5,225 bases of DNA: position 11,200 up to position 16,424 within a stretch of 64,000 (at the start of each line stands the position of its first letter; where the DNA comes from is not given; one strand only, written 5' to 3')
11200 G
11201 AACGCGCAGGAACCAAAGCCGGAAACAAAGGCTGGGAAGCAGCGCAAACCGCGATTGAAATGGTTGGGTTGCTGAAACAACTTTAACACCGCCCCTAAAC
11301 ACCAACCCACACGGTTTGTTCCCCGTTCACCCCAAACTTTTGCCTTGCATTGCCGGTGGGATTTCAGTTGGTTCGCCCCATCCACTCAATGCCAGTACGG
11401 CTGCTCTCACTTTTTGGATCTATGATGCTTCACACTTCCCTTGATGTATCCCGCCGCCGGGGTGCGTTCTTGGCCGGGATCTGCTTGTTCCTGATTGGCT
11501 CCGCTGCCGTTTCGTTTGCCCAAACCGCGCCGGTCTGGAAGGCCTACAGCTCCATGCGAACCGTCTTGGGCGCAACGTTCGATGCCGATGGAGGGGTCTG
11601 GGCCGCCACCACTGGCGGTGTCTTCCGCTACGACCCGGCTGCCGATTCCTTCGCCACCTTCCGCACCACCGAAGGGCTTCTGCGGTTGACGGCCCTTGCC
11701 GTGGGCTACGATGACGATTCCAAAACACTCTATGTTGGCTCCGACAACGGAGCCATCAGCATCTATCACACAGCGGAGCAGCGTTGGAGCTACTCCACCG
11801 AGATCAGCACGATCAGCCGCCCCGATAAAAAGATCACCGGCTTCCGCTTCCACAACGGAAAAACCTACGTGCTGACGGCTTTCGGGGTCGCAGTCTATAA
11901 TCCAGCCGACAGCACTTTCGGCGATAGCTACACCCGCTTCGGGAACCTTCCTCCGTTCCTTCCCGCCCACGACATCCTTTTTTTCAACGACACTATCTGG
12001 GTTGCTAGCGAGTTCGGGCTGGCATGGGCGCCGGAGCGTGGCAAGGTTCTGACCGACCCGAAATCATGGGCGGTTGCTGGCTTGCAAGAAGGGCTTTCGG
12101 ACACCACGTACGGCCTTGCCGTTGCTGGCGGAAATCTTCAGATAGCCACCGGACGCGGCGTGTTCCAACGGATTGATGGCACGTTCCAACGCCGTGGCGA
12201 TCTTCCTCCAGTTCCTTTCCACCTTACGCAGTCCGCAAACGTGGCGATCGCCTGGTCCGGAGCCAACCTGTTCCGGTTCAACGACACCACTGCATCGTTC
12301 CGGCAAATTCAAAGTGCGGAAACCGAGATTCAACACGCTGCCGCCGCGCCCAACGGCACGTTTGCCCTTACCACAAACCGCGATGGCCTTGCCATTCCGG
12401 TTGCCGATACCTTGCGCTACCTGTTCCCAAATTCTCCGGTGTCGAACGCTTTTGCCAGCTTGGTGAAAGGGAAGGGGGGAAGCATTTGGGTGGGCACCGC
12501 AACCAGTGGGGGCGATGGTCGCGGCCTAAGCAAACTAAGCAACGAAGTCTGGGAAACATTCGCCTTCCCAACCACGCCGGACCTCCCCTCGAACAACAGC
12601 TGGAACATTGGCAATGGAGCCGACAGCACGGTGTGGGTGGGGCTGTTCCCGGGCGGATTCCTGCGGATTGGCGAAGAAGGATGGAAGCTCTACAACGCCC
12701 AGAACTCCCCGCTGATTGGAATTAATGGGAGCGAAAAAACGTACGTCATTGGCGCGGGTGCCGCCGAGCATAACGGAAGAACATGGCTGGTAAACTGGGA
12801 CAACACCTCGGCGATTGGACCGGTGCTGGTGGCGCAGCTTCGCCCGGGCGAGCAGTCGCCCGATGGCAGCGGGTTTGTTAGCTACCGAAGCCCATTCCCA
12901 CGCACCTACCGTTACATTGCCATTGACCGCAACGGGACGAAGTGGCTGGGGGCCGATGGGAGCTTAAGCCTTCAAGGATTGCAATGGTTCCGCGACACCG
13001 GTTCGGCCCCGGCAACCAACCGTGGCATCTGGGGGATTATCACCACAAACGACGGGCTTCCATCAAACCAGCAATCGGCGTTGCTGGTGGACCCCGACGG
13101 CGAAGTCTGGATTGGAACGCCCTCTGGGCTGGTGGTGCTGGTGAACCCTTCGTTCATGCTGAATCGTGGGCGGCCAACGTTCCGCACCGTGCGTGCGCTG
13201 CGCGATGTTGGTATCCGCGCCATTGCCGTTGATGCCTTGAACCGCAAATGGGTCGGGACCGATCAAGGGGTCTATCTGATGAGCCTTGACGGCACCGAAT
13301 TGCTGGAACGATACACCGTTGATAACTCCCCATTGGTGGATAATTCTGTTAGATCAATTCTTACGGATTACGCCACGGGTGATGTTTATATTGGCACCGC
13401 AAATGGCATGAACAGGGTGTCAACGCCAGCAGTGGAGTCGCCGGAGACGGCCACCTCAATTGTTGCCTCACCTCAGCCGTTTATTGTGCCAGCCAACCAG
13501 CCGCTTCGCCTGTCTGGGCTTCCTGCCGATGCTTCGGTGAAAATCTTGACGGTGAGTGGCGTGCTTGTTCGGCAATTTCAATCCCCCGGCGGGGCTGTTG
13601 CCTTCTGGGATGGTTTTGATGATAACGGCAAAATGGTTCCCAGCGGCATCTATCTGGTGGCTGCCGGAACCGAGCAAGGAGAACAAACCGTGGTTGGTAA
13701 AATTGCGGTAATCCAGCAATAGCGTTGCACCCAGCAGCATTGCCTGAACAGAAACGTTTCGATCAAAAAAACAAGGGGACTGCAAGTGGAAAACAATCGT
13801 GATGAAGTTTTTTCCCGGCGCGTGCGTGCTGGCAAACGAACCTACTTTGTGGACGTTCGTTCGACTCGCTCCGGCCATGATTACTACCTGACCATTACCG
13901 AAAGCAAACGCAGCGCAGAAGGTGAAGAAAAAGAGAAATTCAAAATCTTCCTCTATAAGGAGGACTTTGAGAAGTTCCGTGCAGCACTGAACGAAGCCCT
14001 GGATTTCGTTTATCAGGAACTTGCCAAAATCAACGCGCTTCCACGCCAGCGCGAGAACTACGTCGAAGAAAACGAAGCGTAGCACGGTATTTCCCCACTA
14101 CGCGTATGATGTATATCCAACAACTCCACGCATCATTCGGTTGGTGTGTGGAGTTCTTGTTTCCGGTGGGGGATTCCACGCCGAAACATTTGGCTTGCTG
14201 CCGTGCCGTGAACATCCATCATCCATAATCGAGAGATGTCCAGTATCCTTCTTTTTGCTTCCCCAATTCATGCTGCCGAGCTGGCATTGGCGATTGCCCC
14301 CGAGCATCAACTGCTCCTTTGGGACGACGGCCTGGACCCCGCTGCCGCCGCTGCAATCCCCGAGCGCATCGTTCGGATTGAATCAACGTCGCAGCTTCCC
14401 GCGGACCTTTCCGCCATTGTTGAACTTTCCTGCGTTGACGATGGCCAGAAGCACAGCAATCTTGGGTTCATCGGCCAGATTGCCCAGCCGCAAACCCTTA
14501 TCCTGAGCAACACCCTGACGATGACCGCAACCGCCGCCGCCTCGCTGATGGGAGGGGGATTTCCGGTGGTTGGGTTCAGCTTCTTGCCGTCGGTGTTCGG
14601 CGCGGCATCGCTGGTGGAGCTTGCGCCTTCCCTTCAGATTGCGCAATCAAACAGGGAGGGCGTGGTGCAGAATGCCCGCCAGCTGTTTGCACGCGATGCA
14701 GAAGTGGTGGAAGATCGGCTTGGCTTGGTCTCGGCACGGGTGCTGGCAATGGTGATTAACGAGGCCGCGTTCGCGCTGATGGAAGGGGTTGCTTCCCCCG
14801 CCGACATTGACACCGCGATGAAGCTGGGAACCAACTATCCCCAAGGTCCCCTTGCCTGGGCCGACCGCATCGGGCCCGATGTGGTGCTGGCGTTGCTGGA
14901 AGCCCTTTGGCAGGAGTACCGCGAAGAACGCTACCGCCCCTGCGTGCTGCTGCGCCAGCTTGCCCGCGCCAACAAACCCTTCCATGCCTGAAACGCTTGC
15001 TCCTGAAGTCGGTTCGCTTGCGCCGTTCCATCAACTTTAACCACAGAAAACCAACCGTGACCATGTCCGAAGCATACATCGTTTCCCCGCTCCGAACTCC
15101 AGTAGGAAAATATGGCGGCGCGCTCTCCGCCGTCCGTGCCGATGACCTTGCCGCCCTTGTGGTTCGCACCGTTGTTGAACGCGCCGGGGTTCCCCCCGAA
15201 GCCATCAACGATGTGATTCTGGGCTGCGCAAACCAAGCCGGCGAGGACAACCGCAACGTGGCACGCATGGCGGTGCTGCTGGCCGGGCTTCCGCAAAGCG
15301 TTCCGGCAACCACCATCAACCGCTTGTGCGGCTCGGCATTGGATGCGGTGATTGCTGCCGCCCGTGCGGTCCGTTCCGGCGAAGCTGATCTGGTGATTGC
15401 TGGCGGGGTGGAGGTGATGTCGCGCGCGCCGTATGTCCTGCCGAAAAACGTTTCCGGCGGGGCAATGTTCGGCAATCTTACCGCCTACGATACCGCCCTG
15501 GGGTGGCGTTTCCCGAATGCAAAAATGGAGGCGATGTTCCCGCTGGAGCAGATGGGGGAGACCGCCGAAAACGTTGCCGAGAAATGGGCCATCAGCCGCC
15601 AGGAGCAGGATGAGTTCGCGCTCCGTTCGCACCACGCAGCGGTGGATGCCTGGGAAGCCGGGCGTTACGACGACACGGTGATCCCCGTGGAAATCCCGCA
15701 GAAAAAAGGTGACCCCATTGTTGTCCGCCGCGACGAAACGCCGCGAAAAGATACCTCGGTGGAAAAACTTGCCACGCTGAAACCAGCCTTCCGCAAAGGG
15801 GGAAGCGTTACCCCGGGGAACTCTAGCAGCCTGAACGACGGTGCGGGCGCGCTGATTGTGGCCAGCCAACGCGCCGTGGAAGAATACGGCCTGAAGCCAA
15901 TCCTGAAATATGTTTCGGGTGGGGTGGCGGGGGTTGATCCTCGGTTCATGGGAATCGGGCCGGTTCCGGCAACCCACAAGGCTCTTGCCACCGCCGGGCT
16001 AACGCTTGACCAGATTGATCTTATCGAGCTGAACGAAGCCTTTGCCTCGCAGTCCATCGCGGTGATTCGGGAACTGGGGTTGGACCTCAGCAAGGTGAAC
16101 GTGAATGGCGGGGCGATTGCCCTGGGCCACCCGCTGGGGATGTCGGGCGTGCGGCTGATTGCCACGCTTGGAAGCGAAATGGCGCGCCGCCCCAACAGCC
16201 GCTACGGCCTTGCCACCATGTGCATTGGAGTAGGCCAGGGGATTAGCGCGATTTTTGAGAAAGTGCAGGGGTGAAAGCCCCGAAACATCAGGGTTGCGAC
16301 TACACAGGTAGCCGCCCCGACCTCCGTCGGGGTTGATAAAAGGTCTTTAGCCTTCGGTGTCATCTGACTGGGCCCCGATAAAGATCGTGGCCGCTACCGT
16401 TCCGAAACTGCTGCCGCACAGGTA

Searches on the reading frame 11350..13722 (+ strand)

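Call 51: search_protein_families(library=pfam, proteins=[window:11350-13722:+], max_evalue=0.001)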
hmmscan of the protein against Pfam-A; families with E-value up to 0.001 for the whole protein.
window:11350-13722:+ (790 aa): 4 families
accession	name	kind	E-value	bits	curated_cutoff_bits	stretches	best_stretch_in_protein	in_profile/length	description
PF21544.3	PorZ_N_b_propeller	-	1.9e-10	41.7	27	1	83-240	1-153/154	TSS9, PorZ, N-terminal beta-propeller domain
PF07494.17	Reg_prop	-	1.9e-09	37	20.4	0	570-590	2-22/24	Two component regulator propeller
PF08450.18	SGL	-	2e-05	24.8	26.3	0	74-131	188-244/246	SMP-30/Gluconolactonase/LRE-like region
PF13860.13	FlgD_ig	-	0.00017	21.9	27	1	728-775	25-76/79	FlgD Ig-like domain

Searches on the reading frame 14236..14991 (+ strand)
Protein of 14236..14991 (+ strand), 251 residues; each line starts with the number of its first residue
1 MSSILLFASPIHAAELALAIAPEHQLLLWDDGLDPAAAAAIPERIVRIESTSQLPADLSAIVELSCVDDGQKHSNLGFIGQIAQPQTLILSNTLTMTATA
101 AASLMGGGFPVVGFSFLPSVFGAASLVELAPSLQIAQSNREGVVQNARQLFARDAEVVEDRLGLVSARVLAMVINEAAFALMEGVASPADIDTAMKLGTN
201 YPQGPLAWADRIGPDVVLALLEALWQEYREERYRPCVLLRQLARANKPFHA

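Call 50: search_protein_families(library=pfam, proteins=[window:14236-14991:+], max_evalue=0.001)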
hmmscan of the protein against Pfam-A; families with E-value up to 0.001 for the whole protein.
window:14236-14991:+ (251 aa): 1 family
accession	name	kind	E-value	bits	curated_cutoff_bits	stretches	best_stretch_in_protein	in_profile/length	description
PF00725.27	3HCDH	-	1e-21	77.6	22.1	1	163-247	1-85/97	3-hydroxyacyl-CoA dehydrogenase, C-terminal domain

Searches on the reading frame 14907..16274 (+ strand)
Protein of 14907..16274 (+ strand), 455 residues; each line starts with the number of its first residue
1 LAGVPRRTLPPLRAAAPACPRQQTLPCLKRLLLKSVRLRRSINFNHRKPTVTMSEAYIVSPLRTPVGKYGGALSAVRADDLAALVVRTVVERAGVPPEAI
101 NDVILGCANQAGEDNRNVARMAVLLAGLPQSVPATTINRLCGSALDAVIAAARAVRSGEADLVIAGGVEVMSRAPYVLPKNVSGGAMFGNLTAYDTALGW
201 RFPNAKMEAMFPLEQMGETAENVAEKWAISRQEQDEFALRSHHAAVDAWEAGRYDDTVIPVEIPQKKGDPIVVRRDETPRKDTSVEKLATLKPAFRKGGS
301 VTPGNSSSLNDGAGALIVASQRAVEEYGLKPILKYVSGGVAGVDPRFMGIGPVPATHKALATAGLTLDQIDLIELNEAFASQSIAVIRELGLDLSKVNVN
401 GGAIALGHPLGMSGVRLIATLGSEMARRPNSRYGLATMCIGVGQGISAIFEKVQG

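Call 51: search_protein_families(library=pfam, proteins=[window:14907-16274:+], max_evalue=0.001)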
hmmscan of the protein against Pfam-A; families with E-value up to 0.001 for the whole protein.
window:14907-16274:+ (455 aa): 4 families
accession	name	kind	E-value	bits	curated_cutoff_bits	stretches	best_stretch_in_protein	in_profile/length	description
PF00108.29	Thiolase_N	-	2.3e-84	283.3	26.4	1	57-321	2-259/260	Thiolase, N-terminal domain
PF02803.24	Thiolase_C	-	1.8e-45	154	27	1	330-452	2-123/123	Thiolase, C-terminal domain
PF00109.32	ketoacyl-synt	-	1.7e-06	28.3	20.8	1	133-172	166-205/252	Beta-ketoacyl synthase, N-terminal domain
PF22691.2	Thiolase_C_1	-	0.00065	19.9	28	0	355-392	23-60/144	Thiolase C-terminal domain-like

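Call 58: find_encoding_contigs(protein=window:15063-16274:+, flank=3000, max_places=10)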
Protein window:15063-16274:+ (403 aa): 22 contigs read that carry it; 10 places shown.
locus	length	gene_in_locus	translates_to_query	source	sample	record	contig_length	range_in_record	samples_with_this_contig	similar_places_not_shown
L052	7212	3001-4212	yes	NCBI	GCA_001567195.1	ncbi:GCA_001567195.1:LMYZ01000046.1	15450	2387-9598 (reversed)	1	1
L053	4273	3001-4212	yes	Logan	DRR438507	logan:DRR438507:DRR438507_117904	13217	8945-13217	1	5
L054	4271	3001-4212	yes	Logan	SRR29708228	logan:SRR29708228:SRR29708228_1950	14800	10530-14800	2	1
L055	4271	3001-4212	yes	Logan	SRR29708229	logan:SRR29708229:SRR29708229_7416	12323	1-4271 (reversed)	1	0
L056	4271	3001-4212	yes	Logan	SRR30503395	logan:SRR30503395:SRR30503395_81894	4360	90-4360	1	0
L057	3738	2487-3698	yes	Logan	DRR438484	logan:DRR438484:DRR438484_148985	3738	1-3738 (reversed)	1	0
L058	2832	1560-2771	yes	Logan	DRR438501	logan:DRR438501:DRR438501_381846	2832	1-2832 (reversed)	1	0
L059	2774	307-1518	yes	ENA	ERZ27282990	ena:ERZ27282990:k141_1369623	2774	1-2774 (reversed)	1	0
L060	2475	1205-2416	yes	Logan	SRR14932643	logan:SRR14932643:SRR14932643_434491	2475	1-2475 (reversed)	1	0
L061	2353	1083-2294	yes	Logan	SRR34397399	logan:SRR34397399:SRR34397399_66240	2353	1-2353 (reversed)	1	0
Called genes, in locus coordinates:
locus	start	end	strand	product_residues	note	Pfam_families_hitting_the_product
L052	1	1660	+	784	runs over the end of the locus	PF07494:Reg_prop (faint), PF08450:SGL (faint), PF21544:PorZ_N_b_propeller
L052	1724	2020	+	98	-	PF11680:DUF3276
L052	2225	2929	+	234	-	PF00725:3HCDH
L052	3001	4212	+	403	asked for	PF00108:Thiolase_N, PF00109:ketoacyl-synt (weak), PF02803:Thiolase_C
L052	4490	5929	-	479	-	PF01938:TRAM (faint), PF05958:tRNA_U5-meth_tr (weak), PF05175:MTS, PF13649:Methyltransf_25 (weak), PF13847:Methyltransf_31, PF05958:tRNA_U5-meth_tr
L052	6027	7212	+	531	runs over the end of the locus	PF00501:AMP-binding, PF13193:AMP-binding_C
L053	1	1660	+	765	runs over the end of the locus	PF07494:Reg_prop (faint), PF08450:SGL (faint), PF21544:PorZ_N_b_propeller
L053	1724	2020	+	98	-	PF11680:DUF3276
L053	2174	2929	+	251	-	PF00725:3HCDH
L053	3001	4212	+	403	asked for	PF00108:Thiolase_N, PF00109:ketoacyl-synt (weak), PF02803:Thiolase_C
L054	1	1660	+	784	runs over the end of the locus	PF07494:Reg_prop (faint), PF08450:SGL (faint), PF21544:PorZ_N_b_propeller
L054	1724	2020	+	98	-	PF11680:DUF3276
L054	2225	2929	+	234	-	PF00725:3HCDH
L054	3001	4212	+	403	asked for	PF00108:Thiolase_N, PF00109:ketoacyl-synt (weak), PF02803:Thiolase_C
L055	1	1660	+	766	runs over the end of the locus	PF07494:Reg_prop (faint), PF08450:SGL (faint), PF21544:PorZ_N_b_propeller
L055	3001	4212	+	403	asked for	PF00108:Thiolase_N, PF00109:ketoacyl-synt (weak), PF02803:Thiolase_C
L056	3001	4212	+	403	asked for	PF00108:Thiolase_N, PF00109:ketoacyl-synt (weak), PF02803:Thiolase_C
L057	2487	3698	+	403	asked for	PF00108:Thiolase_N, PF00109:ketoacyl-synt (weak), PF02803:Thiolase_C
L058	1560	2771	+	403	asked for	PF00108:Thiolase_N, PF00109:ketoacyl-synt (weak), PF02803:Thiolase_C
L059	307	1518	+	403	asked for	PF00108:Thiolase_N, PF00109:ketoacyl-synt (weak), PF02803:Thiolase_C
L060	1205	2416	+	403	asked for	PF00108:Thiolase_N, PF00109:ketoacyl-synt (weak), PF02803:Thiolase_C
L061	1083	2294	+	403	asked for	PF00108:Thiolase_N, PF00109:ketoacyl-synt (weak), PF02803:Thiolase_C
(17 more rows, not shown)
